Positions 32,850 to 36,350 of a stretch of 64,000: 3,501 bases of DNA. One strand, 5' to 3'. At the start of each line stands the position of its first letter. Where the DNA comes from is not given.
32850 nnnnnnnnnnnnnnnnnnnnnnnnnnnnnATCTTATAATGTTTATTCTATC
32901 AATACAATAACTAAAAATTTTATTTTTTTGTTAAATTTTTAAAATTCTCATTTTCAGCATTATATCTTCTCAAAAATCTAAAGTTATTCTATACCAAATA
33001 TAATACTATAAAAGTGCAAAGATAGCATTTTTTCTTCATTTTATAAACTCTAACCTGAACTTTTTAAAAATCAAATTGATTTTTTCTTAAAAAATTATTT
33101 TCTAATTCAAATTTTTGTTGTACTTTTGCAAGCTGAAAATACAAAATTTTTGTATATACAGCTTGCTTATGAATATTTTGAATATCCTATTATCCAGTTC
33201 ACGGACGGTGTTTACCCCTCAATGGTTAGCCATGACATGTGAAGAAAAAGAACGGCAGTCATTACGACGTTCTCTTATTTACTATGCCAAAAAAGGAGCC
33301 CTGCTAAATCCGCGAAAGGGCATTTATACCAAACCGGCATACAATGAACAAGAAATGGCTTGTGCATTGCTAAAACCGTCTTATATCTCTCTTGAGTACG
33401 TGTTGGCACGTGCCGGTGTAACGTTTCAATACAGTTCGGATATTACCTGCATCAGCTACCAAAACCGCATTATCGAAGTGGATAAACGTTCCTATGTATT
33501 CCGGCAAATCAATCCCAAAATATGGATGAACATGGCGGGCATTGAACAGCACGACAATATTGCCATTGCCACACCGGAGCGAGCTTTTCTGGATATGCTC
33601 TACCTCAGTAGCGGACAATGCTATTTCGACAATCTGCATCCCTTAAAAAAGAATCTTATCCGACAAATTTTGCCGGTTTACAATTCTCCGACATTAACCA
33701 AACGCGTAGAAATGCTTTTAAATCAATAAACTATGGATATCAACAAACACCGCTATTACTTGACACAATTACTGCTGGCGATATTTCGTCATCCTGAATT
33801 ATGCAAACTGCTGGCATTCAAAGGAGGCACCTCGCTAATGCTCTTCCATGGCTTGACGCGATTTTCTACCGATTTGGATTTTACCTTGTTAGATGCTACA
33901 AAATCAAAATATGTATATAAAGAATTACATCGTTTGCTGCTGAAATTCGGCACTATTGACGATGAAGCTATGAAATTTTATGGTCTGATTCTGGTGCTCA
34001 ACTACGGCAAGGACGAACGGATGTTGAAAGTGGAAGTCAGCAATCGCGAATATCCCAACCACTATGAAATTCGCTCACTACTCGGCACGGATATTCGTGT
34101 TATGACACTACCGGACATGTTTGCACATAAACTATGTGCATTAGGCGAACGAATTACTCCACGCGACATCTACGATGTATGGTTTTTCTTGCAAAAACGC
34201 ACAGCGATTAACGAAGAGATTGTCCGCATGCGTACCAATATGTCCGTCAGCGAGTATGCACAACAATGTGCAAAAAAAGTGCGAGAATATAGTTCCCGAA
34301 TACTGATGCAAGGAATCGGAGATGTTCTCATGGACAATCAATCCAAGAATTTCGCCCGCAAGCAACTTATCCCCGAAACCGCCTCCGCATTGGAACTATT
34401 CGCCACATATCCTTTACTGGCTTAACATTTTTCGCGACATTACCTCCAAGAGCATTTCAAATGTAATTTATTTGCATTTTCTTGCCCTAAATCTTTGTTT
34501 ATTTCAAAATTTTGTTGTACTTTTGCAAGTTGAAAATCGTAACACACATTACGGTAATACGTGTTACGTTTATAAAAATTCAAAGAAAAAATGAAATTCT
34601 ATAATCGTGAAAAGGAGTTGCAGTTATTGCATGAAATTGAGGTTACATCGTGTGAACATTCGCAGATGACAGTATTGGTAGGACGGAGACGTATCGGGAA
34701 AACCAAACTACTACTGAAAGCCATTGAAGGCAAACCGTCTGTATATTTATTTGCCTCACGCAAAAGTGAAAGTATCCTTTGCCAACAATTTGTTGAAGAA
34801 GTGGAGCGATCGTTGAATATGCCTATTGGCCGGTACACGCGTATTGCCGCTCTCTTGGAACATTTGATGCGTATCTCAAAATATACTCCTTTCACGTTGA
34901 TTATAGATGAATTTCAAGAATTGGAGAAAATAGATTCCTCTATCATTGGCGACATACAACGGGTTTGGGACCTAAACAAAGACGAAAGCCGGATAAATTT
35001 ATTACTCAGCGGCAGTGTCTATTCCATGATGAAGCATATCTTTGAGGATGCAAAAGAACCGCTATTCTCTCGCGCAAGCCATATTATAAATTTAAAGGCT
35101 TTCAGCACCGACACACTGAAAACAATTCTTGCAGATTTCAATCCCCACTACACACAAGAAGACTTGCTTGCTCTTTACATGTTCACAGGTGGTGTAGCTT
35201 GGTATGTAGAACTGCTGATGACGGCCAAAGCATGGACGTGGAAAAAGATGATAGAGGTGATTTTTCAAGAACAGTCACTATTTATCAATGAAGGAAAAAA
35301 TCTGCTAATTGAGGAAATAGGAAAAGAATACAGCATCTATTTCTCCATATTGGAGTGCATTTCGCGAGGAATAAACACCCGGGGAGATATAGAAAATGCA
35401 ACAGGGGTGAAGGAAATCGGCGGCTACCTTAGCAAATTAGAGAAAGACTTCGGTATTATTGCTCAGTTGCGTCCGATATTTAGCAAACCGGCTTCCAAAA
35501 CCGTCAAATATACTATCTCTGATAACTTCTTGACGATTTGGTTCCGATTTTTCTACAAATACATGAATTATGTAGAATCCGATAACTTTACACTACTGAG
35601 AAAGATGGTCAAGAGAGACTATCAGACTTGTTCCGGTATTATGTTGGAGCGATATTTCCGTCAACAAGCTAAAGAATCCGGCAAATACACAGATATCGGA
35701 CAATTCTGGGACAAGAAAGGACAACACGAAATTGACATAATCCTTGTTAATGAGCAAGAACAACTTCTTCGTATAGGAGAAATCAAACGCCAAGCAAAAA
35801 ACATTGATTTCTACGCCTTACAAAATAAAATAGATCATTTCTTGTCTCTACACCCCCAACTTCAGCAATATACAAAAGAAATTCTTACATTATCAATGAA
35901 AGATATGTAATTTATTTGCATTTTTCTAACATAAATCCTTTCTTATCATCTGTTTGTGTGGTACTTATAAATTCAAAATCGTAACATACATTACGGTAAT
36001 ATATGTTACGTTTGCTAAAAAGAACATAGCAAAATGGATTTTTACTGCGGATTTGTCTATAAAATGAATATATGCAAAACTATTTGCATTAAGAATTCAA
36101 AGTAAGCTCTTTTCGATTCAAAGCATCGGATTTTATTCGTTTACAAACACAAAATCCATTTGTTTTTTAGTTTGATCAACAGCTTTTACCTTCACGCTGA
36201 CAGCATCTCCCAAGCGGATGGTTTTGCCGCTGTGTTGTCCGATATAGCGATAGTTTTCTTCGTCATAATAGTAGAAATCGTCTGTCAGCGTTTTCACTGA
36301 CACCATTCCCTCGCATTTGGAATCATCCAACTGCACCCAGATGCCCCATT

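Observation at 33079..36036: AbiE operon and ATPase gene are separated by three copies of one spacer: a cassette-array-like organisation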

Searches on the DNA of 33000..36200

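Call 23: search_rna_families(source=window, start=33000, end=36200, threshold=evalue, max_evalue=5)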
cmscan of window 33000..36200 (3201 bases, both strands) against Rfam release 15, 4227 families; matches with E-value up to 5: 2.
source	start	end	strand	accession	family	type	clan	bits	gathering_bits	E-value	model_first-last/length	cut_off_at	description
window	36118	36188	-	RF00358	snoZ101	Gene; snRNA; snoRNA; CD-box;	CL00057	22.3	44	1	1-96/96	no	Small nucleolar RNA Z101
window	33164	33209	-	RF03290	mir-9428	Gene; miRNA;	-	19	81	1.6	1-68/68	no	mir-9428 microRNA precursor family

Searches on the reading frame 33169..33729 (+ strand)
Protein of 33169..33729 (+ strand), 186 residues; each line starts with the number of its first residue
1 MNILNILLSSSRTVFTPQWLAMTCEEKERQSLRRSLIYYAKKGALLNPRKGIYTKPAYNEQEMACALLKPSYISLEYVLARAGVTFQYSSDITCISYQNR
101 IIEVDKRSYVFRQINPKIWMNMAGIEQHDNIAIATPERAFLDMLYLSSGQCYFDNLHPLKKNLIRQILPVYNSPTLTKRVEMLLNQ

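Call 6: search_protein_families(library=pfam, proteins=[window:33169-33729:+])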
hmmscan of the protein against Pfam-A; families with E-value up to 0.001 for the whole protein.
window:33169-33729:+ (186 aa): 0 families

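Call 41: search_protein_families(library=padloc, proteins=[window:33169-33729:+], max_evalue=0.01)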
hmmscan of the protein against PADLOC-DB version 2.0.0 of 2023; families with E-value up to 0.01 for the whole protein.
window:33169-33729:+ (186 aa): 14 families
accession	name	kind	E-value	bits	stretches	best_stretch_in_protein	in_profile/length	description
PDLC02255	AbiEi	-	1.7e-73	244.2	1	2-185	3-185/186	AbiEi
PDLC02241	AbiEi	-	2.7e-18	64.5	1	13-148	13-151/199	AbiEi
PDLC02272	AbiEi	-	2.1e-17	61.6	1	33-185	30-196/200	AbiEi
PDLC02230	AbiEi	-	3e-12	44.7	1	30-148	17-138/192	AbiEi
PDLC02232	AbiEi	-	4e-08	31.3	1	3-96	9-110/177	AbiEi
PDLC02240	AbiEi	-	7.6e-06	23.6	1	41-149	43-164/216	AbiEi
PDLC02225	AbiEi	-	0.00017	19.4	1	24-144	23-145/198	AbiEi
PDLC02226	AbiEi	-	0.00022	19.1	1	12-121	17-135/202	AbiEi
PDLC02269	AbiEi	-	0.00023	18.5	1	27-144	23-144/251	AbiEi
PDLC02227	AbiEi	-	0.00027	18.6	1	36-160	35-155/233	AbiEi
PDLC02273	AbiEi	-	0.0009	17.3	1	71-149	85-164/205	AbiEi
PDLC02266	AbiEi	-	0.0025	15.2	1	4-59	7-63/258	AbiEi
PDLC02274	AbiEi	-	0.003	15.3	1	41-147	43-162/217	AbiEi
PDLC02229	AbiEi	-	0.0075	14.9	1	9-91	13-92/131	AbiEi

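Call 42: search_protein_families(library=ncbifam, proteins=[window:33169-33729:+], max_evalue=0.01)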
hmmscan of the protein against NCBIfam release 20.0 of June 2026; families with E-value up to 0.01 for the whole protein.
window:33169-33729:+ (186 aa): 1 family
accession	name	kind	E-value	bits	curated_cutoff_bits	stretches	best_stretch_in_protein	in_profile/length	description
NF047376.1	TAA_AbiEi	equivalog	2e-06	27.6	150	1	4-96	10-111/172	type IV toxin-antitoxin system AbiEi family antitoxin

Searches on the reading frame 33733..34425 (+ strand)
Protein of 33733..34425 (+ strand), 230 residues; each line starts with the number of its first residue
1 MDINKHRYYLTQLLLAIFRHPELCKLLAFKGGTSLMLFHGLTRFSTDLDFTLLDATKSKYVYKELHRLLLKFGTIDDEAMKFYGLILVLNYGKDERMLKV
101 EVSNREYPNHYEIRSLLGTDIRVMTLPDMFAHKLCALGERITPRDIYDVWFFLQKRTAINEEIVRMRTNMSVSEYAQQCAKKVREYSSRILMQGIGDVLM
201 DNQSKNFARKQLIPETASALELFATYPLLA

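Call 6: search_protein_families(library=pfam, proteins=[window:33733-34425:+])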
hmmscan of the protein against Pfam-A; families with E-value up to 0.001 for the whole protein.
window:33733-34425:+ (230 aa): 1 family
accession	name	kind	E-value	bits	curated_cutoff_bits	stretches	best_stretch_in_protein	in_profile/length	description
PF08843.17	AbiEii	-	2.5e-25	90.3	22.5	1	13-215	2-227/238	Nucleotidyl transferase AbiEii toxin, Type IV TA system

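Call 41: search_protein_families(library=padloc, proteins=[window:33733-34425:+], max_evalue=0.01)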
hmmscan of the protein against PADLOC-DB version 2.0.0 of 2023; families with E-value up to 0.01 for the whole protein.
window:33733-34425:+ (230 aa): 27 families (the best 25 are shown)
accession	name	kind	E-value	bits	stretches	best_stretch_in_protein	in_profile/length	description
PDLC02324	AbiEii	-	1.1e-94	314.6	1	1-229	1-230/231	AbiEii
PDLC02323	AbiEii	-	6.7e-22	76.3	2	7-67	22-80/248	AbiEii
PDLC02330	AbiEii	-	1.8e-21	74.9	1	15-167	15-173/219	AbiEii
PDLC02307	AbiEii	-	6.2e-20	69.9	1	26-166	22-159/219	AbiEii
PDLC02304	AbiEii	-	3.9e-18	64.3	2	7-66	24-81/260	AbiEii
PDLC02293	AbiEii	-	5.4e-18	63.5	2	9-58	24-73/270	AbiEii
PDLC02328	AbiEii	-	7.1e-16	56.7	1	27-164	15-154/203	AbiEii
PDLC02317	AbiEii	-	1e-15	55.7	2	7-57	24-75/396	AbiEii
PDLC02313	AbiEii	-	6.1e-15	53.4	2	7-60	24-77/254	AbiEii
PDLC02296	AbiEii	-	2.8e-14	51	2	14-58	33-77/282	AbiEii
PDLC02305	AbiEii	-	6.1e-14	50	2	117-172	155-209/306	AbiEii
PDLC02294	AbiEii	-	1e-13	49.7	1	10-167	28-200/260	AbiEii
PDLC02290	AbiEii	-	1.1e-13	49.3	1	12-165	10-171/290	AbiEii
PDLC02306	AbiEii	-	9.2e-11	39.9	2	7-64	21-81/280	AbiEii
PDLC02292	AbiEii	-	2e-09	35.7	1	8-67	32-89/283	AbiEii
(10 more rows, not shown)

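Call 42: search_protein_families(library=ncbifam, proteins=[window:33733-34425:+], max_evalue=0.01)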
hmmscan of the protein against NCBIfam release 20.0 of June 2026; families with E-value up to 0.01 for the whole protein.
window:33733-34425:+ (230 aa): 0 families
